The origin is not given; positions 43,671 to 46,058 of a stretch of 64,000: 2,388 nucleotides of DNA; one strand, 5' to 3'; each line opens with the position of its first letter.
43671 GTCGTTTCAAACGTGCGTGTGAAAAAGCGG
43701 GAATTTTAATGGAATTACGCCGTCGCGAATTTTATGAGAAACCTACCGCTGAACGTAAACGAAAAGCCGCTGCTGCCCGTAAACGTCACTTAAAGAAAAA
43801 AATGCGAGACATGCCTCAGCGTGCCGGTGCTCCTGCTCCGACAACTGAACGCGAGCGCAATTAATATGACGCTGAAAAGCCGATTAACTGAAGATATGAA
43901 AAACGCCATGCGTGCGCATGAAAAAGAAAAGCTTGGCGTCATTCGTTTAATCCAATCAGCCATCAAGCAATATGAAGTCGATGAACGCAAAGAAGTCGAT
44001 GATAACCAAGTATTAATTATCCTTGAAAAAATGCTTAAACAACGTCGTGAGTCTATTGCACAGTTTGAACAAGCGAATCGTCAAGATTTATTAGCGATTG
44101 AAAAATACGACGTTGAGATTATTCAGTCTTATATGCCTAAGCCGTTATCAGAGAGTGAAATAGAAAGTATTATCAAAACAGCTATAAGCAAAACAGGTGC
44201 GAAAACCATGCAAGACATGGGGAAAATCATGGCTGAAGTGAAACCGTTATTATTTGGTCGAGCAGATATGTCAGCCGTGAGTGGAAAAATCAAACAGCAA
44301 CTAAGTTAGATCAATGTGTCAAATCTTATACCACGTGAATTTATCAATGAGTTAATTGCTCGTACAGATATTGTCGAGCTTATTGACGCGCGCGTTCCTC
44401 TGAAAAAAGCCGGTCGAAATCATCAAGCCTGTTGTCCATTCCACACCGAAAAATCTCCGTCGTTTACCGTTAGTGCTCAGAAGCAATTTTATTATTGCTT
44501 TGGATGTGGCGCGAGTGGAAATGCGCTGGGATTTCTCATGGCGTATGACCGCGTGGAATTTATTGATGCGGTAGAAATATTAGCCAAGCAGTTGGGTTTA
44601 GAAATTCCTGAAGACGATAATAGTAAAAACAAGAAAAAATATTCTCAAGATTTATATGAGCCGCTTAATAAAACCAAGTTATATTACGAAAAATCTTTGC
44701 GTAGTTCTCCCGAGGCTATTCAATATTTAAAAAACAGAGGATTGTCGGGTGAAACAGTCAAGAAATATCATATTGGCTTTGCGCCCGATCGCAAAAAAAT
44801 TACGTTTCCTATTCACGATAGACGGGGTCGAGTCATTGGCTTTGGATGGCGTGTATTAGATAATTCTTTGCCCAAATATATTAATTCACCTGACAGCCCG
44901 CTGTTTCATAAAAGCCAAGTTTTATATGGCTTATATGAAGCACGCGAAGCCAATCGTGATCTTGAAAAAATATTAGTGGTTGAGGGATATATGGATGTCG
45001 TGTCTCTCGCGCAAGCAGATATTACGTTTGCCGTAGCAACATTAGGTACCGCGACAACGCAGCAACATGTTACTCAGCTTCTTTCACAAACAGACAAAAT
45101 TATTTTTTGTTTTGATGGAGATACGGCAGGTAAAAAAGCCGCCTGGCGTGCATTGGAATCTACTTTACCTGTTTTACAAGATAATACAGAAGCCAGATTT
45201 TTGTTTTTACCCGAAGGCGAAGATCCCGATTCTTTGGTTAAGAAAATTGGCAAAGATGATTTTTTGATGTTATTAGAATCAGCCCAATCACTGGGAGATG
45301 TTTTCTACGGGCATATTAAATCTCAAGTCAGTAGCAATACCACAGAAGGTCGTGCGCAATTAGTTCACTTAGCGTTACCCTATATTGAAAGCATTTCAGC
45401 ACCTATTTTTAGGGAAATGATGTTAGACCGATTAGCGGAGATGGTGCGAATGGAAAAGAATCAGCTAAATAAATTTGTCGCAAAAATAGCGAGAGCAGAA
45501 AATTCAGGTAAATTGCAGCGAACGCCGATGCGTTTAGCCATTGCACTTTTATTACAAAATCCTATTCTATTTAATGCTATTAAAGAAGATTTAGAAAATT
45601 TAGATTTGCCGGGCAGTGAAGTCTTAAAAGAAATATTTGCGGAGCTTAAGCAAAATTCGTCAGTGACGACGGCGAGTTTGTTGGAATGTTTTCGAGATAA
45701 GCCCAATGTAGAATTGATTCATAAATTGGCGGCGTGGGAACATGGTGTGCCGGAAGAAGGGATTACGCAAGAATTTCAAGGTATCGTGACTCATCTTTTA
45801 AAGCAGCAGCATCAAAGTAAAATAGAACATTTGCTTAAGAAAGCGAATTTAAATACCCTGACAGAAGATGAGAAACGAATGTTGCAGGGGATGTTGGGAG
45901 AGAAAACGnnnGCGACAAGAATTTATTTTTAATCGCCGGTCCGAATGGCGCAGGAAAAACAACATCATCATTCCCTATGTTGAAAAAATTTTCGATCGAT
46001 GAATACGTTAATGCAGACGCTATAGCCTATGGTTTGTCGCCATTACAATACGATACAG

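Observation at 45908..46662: Zeta-toxin-family kinase plus 58-aa ORF, translationally coupled to dnaG where rpoD would normally sit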

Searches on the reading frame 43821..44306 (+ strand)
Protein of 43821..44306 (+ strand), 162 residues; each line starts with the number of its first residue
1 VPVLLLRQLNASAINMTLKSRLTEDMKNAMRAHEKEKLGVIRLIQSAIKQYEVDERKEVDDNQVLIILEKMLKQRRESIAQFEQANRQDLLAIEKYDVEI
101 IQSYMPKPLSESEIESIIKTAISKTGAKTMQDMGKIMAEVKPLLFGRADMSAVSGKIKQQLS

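Call 3: search_protein_families(library=pfam, proteins=[window:43821-44306:+], max_evalue=1)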
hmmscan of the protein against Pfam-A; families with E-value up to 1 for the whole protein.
window:43821-44306:+ (162 aa): 3 families
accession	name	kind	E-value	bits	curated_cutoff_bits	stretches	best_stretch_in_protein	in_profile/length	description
PF09424.15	YqeY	-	5.5e-52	176.1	27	1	19-161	1-143/143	Yqey-like protein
PF22080.2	Dark_CARD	-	0.14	13.2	25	0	43-83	22-63/82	Dark, CARD domain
PF11176.13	Tma16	-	0.3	11.4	22.7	1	19-89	21-87/146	Translation machinery-associated protein 16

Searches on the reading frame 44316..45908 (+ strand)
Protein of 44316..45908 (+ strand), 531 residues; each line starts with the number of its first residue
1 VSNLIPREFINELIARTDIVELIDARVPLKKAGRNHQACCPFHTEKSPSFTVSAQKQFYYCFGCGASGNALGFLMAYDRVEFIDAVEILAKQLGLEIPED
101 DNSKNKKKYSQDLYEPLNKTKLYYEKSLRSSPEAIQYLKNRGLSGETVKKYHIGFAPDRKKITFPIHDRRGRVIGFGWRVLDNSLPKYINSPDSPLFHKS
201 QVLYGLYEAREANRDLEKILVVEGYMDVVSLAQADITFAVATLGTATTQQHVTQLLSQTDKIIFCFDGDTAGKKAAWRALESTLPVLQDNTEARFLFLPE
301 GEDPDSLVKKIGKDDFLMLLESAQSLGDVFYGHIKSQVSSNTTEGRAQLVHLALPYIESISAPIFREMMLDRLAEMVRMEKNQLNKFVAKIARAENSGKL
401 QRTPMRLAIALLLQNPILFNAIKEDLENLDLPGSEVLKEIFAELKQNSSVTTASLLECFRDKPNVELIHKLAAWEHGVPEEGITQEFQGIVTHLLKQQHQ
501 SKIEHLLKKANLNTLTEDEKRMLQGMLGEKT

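Call 3: search_protein_families(library=pfam, proteins=[window:44316-45908:+], max_evalue=1)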
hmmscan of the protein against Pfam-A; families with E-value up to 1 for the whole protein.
window:44316-45908:+ (531 aa): 10 families
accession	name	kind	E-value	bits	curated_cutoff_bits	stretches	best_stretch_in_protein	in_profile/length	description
PF01807.25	Zn_ribbon_DnaG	-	2.3e-38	130.4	24.9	1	6-100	2-96/98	CHC2 zinc finger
PF08278.16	DnaG_DnaB_bind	-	1e-25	91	29.1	1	405-524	1-122/124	DNA primase DnaG DnaB-binding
PF08275.17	DNAG_N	-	1.1e-25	90.6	26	2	159-210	76-128/128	DNA primase catalytic core, N-terminal domain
PF13155.12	Toprim_2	-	1.1e-19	71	22.1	1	221-307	2-87/88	Toprim-like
PF13662.12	Toprim_4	-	9.3e-17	61.5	25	1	218-285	2-73/85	Toprim domain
PF01751.28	Toprim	-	5e-16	59.1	23.1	1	219-289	2-86/96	Toprim domain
PF10410.14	DnaB_bind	-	5.1e-11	43.1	20.6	1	333-380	7-54/56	DnaB-helicase binding domain of primase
PF13362.12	Toprim_3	-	1.8e-08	35.1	27.2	1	219-314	2-95/95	Toprim domain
PF21733.3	Death_3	-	0.24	11.9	27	1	364-406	11-56/106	Death domain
PF14637.11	FNIP_M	-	0.33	11.5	25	1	367-517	43-185/230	Folliculin-interacting protein middle domain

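Call 57: find_related_loci(query=window:44316-45908:+, collection=metagenome_contigs, flank=7000)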
Query window:44316-45908:+ (531 aa) in metagenome_contigs; peptide patterns used: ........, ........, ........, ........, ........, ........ (x = any residue, [..] = any of these).
600 stretches matched a pattern (row limit reached: there are more); 595 encode a relative of the query (tblastn E <= 1e-3); the best 80 are kept; 80 distinct loci.
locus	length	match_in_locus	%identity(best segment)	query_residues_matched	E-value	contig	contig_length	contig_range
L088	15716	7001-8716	46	5-527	4e-164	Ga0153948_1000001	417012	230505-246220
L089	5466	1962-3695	46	1-524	8e-163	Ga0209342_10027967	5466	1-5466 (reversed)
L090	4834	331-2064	45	1-531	8e-163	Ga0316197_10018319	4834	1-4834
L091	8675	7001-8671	45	1-507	6e-157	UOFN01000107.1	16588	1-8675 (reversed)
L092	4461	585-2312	44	5-531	9e-161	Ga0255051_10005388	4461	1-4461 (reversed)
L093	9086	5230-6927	44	1-531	1e-156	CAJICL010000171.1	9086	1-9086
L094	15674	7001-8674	45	1-523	5e-155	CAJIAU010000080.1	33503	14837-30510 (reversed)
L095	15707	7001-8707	44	1-519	3e-153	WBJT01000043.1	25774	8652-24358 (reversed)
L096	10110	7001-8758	44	1-529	2e-153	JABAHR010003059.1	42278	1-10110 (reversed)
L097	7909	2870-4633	43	1-531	7e-153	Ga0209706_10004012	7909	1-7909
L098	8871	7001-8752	43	1-530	9e-153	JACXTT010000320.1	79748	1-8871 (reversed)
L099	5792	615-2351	44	1-530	5e-154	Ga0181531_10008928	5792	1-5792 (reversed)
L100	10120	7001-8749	43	1-530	2e-151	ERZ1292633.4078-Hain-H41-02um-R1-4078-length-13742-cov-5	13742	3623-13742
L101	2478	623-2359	43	1-530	6e-161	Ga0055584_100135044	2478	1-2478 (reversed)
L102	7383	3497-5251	43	1-531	2e-149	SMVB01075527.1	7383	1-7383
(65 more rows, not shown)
